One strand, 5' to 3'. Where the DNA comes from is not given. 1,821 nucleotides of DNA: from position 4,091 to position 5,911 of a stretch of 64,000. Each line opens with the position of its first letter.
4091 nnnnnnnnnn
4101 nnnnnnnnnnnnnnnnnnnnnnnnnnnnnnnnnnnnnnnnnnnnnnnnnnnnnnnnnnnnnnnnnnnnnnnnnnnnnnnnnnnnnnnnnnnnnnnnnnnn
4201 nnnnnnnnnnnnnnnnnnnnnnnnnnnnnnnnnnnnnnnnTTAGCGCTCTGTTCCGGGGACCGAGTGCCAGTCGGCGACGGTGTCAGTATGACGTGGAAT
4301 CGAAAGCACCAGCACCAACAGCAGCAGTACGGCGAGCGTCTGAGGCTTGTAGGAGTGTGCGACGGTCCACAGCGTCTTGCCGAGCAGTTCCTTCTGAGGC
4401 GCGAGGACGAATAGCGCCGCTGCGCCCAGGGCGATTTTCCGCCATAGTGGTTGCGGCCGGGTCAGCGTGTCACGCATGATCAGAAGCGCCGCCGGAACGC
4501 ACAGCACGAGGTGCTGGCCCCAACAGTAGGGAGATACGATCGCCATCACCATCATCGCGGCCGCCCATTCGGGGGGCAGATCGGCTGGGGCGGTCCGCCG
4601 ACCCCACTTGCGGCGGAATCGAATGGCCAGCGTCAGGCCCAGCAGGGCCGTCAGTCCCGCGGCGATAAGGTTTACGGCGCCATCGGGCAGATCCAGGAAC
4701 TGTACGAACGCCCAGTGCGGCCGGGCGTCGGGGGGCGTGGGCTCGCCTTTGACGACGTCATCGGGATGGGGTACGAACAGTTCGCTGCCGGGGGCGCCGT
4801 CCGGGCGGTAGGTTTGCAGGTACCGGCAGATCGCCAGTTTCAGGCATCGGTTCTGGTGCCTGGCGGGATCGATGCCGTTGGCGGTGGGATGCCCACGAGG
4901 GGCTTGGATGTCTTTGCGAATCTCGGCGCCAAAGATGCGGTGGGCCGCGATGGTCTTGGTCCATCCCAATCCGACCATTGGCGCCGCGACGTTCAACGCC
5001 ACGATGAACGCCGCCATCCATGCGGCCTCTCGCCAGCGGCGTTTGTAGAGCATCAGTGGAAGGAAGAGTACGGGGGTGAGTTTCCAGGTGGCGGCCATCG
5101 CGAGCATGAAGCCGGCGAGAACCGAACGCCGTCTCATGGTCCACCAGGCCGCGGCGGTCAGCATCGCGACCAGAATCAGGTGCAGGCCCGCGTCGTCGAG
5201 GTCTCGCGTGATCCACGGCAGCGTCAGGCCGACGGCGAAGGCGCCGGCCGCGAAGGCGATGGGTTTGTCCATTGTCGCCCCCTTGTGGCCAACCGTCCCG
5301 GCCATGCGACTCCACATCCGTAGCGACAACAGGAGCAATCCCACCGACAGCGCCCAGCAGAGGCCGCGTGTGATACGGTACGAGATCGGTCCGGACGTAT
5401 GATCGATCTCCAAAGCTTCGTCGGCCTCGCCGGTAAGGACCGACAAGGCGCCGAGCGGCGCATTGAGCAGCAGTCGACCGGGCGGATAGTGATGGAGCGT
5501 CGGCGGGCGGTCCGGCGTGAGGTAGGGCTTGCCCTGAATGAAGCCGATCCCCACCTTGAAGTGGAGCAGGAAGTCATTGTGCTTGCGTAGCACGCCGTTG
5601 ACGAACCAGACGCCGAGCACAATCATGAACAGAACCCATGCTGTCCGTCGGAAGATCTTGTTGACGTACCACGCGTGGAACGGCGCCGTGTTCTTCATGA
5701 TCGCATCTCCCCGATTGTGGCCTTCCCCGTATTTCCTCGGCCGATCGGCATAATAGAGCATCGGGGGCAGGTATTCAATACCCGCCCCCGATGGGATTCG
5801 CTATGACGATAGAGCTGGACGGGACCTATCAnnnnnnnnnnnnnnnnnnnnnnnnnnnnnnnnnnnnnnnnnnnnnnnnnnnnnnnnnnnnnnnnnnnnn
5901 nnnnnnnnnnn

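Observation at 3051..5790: DPPR-synthase-like UbiA enzyme and a GT-C-like membrane protein immediately downstream of the giant gene: candidate dedicated lipid-linked-pentose glycosylation system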

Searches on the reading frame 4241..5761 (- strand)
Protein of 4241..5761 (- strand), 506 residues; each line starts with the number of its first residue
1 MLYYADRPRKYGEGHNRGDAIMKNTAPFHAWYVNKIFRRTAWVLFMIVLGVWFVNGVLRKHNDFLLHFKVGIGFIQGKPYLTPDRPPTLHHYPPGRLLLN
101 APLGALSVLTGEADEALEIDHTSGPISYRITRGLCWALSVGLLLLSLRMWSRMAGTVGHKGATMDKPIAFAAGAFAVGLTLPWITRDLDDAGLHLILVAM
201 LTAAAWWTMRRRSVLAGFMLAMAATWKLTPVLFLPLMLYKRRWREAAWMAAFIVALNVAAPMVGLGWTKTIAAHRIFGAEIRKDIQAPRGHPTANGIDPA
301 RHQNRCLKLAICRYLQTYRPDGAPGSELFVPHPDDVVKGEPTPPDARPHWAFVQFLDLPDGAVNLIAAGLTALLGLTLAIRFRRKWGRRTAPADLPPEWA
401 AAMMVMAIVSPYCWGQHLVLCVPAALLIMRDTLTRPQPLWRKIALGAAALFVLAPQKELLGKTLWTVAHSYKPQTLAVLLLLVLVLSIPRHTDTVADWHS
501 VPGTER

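Call 3: search_protein_families(library=pfam, proteins=[window:4241-5761:-], max_evalue=0.1)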
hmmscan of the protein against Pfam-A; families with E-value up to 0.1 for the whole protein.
window:4241-5761:- (506 aa): 1 family
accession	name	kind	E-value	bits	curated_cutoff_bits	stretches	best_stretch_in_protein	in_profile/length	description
PF09594.16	GT87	-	1.4e-14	54.9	25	1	91-270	2-158/237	Glycosyltransferase family 87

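Call 4: search_protein_families(library=ncbifam, proteins=[window:4241-5761:-], max_evalue=0.1)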
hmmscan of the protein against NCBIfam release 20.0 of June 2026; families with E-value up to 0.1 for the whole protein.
window:4241-5761:- (506 aa): 0 families

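Call 9: search_solved_structures(query=window:4241-5698:-, max_evalue=1, show_alignments=2)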
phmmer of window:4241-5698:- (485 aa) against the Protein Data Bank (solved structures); distinct sequences matched with E-value up to 1: 1.
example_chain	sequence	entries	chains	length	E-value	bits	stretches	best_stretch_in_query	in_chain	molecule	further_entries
3ef6_A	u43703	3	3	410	0.0074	18.2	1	197-267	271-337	Toluene 1,2-dioxygenase system ferredoxin--NAD(+) reductase | TodA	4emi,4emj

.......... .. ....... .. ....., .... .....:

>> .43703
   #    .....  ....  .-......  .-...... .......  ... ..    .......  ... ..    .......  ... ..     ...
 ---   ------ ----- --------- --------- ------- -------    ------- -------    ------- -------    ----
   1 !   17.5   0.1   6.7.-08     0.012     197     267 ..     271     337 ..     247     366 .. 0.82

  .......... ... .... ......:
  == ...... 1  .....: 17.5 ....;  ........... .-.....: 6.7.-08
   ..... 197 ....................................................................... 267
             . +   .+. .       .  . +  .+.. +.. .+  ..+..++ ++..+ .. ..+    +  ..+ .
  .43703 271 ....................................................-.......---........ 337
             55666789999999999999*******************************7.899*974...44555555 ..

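Call 11: find_homologous_proteins(query=window:4241-5698:-)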
Query window:4241-5698:- (485 aa): 20 proteins with E <= 0.001 among 8000 candidates.
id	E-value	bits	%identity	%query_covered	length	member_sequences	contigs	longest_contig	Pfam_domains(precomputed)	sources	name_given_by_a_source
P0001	0.0e+0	1097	98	100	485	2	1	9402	PF09594.17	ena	-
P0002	3.0e-226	770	72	100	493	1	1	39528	PF09594.17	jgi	-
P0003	4.8e-190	651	61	95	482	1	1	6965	PF09594.17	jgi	jgi:hypothetical protein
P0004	4.9e-151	522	56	92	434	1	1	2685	PF09594.17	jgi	-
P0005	3.9e-139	483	50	96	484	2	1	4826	PF09594.17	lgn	-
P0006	1.4e-119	418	45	95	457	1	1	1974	PF09594.17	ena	-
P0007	9.5e-117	409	57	71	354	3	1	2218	PF09594.17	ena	-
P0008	6.8e-114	399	46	93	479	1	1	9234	PF09594.17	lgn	-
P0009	8.3e-114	399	46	96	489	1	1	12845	PF09594.17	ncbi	-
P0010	1.0e-113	399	44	95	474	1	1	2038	PF09594.17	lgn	-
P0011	1.2e-113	399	46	96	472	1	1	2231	PF09594.17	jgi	jgi:hypothetical protein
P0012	3.4e-106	374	43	92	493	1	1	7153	PF09594.17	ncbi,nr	ncbi:MAG: glycosyltransferase 87 family protein [Planctomycetes bacterium]|nr:glycosyltransferase 87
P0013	8.8e-105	369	43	91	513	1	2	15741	PF09594.17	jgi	jgi:hypothetical protein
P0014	3.0e-104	368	43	96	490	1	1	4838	PF09594.17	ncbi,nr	ncbi:MAG: DUF2029 domain-containing protein [Planctomycetes bacterium]|nr:DUF2029 domain-containing 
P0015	2.9e-93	331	38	95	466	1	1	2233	PF09594.17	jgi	jgi:hypothetical protein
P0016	2.2e-62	230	33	94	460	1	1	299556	PF09594.17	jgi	jgi:Glycosyltransferase family 87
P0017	7.8e-58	215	33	91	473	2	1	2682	PF09594.17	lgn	-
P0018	4.9e-54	202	32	94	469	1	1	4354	PF09594.17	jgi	jgi:glycosyl transferase family 87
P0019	5.4e-53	199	35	96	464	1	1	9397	PF09594.17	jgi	-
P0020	8.9e-50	188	32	93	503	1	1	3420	PF09594.17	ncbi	-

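Call 13: find_encoding_contigs(protein=P0002, flank=10000, max_places=3)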
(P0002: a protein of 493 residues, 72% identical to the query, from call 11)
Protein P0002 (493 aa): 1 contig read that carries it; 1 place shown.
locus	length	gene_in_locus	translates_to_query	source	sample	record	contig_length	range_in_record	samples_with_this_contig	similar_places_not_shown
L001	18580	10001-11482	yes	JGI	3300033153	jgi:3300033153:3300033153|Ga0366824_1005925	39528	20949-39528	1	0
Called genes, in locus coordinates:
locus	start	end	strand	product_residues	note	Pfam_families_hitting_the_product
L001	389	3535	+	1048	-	PF01869:BcrAD_BadFG, PF02782:FGGY_C (faint), PF01869:BcrAD_BadFG, PF09989:DUF2229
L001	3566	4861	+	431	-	-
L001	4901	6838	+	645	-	PF23545:Zn_ribbon_HMPTM, PF04055:Radical_SAM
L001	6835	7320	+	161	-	-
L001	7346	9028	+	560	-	PF04055:Radical_SAM, PF13353:Fer4_12 (weak), PF13186:SPASM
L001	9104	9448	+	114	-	PF01909:NTP_transf_2, PF18765:Polbeta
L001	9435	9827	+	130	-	PF05168:HEPN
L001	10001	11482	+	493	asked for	PF09594:GT87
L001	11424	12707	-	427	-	PF01040:UbiA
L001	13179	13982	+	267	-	PF00149:Metallophos, PF12850:Metallophos_2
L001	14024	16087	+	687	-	PF14849:YidC_periplas (faint), PF02096:60KD_IMP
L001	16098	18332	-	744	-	PF00324:AA_permease, PF03522:SLC12 (weak)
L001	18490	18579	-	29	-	?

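Call 14: find_encoding_contigs(protein=P0013, flank=10000, max_places=3)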
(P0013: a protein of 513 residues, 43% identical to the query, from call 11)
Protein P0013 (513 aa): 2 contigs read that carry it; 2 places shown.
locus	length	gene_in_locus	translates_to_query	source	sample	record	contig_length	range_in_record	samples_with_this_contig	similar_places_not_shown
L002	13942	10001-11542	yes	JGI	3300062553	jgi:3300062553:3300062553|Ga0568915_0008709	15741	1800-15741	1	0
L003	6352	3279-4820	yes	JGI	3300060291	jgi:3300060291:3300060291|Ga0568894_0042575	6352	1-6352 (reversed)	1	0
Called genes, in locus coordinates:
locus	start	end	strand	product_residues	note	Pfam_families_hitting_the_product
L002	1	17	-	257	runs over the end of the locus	PF00005:ABC_tran, PF13304:AAA_21 (weak)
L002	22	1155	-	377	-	PF13466:STAS_2, PF02405:MlaE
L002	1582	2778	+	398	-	PF01408:GFO_IDH_MocA, PF21252:Glyco_hydro_109_C (faint)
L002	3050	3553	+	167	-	PF04542:Sigma70_r2, PF08281:Sigma70_r4_2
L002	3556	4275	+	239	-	-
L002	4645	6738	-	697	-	PF01590:GAF (weak), PF13185:GAF_2, PF00989:PAS, PF13426:PAS_9, PF00989:PAS (weak), PF08448:PAS_4, PF07730:HisKA_3, PF02518:HATPase_c, +1 more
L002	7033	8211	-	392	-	PF01408:GFO_IDH_MocA, PF22725:GFO_IDH_MocA_C3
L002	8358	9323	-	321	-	-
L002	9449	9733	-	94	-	-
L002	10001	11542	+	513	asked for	PF09594:GT87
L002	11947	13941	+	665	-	?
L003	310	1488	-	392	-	PF01408:GFO_IDH_MocA, PF22725:GFO_IDH_MocA_C3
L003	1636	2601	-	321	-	-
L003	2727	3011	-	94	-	-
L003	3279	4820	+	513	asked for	PF09594:GT87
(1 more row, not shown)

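Call 15: find_encoding_contigs(protein=P0009, flank=10000, max_places=3)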
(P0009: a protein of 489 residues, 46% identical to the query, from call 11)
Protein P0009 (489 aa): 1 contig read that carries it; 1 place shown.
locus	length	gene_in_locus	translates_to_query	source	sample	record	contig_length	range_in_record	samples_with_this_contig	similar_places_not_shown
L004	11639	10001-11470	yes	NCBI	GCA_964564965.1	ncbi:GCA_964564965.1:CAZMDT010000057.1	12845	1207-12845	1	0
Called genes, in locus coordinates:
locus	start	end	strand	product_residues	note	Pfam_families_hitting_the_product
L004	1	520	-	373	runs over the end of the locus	PF00248:Aldo_ket_red, PF13183:Fer4_8 (weak), PF13187:Fer4_9, PF13534:Fer4_17 (weak)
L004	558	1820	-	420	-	PF01011:PQQ (faint), PF13360:PQQ_2, PF13570:Beta-prop_ACSF4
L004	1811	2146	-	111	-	PF01022:HTH_5, PF12840:HTH_20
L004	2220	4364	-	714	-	PF13385:Laminin_G_3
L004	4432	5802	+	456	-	-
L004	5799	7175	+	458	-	-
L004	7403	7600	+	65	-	-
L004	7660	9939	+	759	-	PF00324:AA_permease, PF13520:AA_permease_2, PF00582:Usp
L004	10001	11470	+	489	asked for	PF09594:GT87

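Call 16: find_encoding_contigs(protein=P0016, flank=10000, max_places=2)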
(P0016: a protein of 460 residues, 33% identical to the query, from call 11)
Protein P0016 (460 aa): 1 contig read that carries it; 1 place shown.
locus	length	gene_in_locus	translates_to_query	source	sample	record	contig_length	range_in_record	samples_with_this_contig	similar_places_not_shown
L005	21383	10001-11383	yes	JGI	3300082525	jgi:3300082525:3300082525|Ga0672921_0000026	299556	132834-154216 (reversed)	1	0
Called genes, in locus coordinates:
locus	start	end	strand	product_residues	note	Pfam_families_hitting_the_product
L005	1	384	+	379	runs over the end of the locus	PF00534:Glycos_transf_1, PF13692:Glyco_trans_1_4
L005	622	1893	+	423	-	PF03279:Lip_A_acyltrans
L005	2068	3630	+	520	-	PF13231:PMT_2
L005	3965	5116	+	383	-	-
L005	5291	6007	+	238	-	PF08242:Methyltransf_12 (weak), PF13649:Methyltransf_25 (weak)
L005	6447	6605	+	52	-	-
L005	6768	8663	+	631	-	PF13231:PMT_2 (weak)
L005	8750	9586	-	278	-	PF05050:Methyltransf_21 (weak)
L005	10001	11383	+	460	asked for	PF09594:GT87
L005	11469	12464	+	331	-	PF13641:Glyco_tranf_2_3, PF00535:Glycos_transf_2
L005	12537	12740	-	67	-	-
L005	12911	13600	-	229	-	PF13578:Methyltransf_24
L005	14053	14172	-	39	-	-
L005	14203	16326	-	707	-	PF18588:WcbI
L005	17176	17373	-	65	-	-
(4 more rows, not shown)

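Call 17: find_encoding_contigs(protein=P0003, flank=10000, max_places=2)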
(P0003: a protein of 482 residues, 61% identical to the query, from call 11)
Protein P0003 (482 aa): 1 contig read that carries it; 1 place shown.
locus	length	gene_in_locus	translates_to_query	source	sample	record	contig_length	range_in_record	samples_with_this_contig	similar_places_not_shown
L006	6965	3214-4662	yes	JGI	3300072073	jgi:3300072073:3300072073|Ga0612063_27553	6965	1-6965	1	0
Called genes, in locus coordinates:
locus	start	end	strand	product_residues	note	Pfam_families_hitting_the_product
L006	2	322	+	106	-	?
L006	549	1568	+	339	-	PF01040:UbiA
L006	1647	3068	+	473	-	PF02310:B12-binding, PF04055:Radical_SAM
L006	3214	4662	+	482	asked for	PF09594:GT87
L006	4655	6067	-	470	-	PF02310:B12-binding, PF04055:Radical_SAM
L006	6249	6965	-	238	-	?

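Call 18: find_encoding_contigs(protein=P0008, flank=10000, max_places=2)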
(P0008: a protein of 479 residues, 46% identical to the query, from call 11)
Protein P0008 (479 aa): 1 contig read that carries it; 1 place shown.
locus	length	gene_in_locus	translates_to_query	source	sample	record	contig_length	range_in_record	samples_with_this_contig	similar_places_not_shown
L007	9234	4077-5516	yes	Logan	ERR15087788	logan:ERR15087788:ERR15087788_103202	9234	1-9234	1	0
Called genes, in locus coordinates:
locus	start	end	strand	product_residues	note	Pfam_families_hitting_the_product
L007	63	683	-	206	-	PF02632:BioY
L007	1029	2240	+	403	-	PF13349:DUF4097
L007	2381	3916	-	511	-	-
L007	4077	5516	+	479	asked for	PF09594:GT87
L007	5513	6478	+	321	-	PF03372:Exo_endo_phos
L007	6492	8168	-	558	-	PF13231:PMT_2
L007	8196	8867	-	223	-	PF00535:Glycos_transf_2, PF13641:Glyco_tranf_2_3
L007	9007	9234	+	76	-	?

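Call 36: predict_structure(alignment_id=A1)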
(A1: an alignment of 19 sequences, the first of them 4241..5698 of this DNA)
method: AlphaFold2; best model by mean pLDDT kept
length: 485 residues; sequences in the alignment: 19
mean_pLDDT: 89.6   pTM: 0.89
mean pLDDT of the five models: 89.6, 87.3, 86.9, 86.8, 85.5
residues with pLDDT >= 90: 358; 70-90: 88; 50-70: 16; < 50: 23
segments of 3 or more residues with pLDDT < 50: 1-5, 138-141, 472-485
pLDDT, mean of each block of 10 residues (from residue 1): 51 90 94 89 94 96 91 96 97 90 89 97 96 66 77 96 93 97 95 98 96 96 98 98 97 96 88 83 93 91 87 90 92 88 94 94 71 89 95 92 97 93 98 91 92 97 89 46 45
secondary structure, 60 per line:
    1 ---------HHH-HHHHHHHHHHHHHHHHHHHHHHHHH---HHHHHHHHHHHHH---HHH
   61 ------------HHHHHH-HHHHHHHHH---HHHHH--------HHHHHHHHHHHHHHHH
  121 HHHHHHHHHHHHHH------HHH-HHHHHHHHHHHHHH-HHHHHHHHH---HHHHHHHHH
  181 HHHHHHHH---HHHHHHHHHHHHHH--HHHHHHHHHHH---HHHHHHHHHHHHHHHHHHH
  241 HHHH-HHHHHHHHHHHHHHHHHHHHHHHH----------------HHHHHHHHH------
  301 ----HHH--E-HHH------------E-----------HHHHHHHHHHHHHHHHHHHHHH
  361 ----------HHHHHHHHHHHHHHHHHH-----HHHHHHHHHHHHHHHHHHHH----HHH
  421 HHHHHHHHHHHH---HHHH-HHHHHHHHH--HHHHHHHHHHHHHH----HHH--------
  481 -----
elements in order: H14-38 H42-54 H73-78 H80-88 H92-96 H105-134 H145-158 H160-168 H172-188 H192-205 H208-218 H222-244 H246-269 H286-294 H339-360 H371-388 H394-413 H418-432 H436-439 H441-449 H452-465

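Call 38: fold_search(model_id=the predicted structure, library=pdb)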
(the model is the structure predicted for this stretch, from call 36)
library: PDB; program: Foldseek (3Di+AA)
matches with E <= 10: 191; with E <= 0.001: 3
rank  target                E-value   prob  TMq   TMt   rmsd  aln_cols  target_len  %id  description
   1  9dm5                  1.1e-05  1.00  0.58  0.72   5.2       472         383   19  Product-Bound mannosyltransferase PimE (released 2025-06-25)
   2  9dm7_A                7.9e-05  1.00  0.55  0.70   6.3       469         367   17  mannosyltransferase PimE in complex with Fab_E6 (released 2025-06-25)
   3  5f15                  2.8e-04  1.00  0.37  0.34  11.4       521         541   15  Crystal Structure of ArnT from Cupriavidus metallidurans bound to Undecaprenyl phosphate (released 2016-02-17)
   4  5ezm                  1.5e-03  1.00  0.34  0.32  15.6       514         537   15  Crystal Structure of ArnT from Cupriavidus metallidurans in the apo state (released 2016-02-17)
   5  8imx_U                7.2e-03  1.00  0.48  0.53   7.4       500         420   11  Cryo-EM structure of GPI-T with a chimeric GPI-anchored protein (released 2023-08-16)
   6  8age_A                8.7e-03  0.99  0.32  0.26  13.0       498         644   13  Structure of yeast oligosaccharylransferase complex with acceptor peptide bound (released 2022-12-07)
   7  6snh_X                1.5e-02  1.00  0.51  0.52   7.2       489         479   13  Cryo-EM structure of yeast ALG6 in complex with 6AG9 Fab and Dol25-P-Glc (released 2020-03-11)
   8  9ub7_B                1.7e-02  1.00  0.48  0.56   8.1       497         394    9  Structure of glycosylphosphatidylinositol transamidase,state 1 (released 2026-04-08)
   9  7oci_F                2.1e-02  0.99  0.33  0.27  15.1       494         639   12  Cryo-EM structure of yeast Ost6p containing oligosaccharyltransferase complex (released 2022-02-16)
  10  9i5k_A                2.7e-02  0.99  0.38  0.37  12.7       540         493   10  Structure of the Chaetomium thermophilum Pmt4 homodimer (C2 symmetry) (released 2025-12-24)
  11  7bvc_B                4.4e-02  0.97  0.33  0.18  14.9       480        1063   13  Cryo-EM structure of Mycobacterium smegmatis arabinosyltransferase EmbA-EmbB-AcpM2 in complex with ethambutol (released 2020-04-29)
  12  9wno_A                6.8e-02  1.00  0.49  0.57   9.1       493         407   10  Cryo-EM structure of Candida glabrata GPI mannosyltransferase I bound to Dol-P-Man (released 2025-12-03)
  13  8agb_A                6.8e-02  0.95  0.31  0.26  15.1       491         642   13  Structure of yeast oligosaccharylransferase complex with lipid-linked oligosaccharide bound (released 2022-12-07)
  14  7wld_U                8.3e-02  1.00  0.46  0.52   8.4       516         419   11  Cryo-EM structure of the human glycosylphosphatidylinositol transamidase complex at 2.53 Angstrom resolution (released 2022-04-27)
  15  7bvh_A                8.3e-02  0.99  0.41  0.22  11.2       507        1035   14  Crystal structure of arabinosyltransferase EmbC2-AcpM2 complex from Mycobacterium smegmatis complexed with di-arabinos (released 2020-04-29)
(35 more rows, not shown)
